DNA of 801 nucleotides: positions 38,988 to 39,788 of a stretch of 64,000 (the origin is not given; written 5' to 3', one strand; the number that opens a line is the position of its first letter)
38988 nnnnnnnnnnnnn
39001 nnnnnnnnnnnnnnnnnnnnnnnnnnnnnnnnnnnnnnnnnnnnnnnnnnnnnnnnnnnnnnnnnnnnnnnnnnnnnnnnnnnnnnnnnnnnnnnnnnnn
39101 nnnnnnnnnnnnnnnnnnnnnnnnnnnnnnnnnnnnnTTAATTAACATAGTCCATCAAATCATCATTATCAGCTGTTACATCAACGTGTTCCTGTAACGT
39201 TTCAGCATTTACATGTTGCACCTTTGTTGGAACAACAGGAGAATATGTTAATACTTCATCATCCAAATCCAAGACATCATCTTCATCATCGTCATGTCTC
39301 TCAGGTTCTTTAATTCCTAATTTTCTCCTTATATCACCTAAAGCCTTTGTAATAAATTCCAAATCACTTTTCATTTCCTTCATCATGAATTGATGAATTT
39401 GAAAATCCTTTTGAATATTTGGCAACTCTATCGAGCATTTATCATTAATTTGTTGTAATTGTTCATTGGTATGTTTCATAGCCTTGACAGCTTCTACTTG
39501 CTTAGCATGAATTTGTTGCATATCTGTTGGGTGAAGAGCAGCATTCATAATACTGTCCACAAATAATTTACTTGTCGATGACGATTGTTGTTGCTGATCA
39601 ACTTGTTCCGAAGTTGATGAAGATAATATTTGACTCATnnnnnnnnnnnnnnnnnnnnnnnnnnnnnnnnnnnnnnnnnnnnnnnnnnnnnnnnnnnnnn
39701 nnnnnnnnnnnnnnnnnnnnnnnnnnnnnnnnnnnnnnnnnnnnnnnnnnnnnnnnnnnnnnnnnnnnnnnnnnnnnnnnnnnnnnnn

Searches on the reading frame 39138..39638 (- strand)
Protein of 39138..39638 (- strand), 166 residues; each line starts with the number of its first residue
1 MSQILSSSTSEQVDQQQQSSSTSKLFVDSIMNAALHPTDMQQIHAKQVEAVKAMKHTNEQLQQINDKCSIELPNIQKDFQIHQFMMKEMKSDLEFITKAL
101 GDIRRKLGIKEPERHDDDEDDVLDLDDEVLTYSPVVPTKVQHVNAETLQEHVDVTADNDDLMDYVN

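Call 29: search_protein_families(library=pfam, proteins=[window:39138-39638:-], max_evalue=0.01)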
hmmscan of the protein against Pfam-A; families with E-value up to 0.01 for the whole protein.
window:39138-39638:- (166 aa): 1 family
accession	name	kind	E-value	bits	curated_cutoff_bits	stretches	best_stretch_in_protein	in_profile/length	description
PF10241.14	KxDL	-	6.2e-20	71.7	27.2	1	31-113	2-84/86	Uncharacterized conserved protein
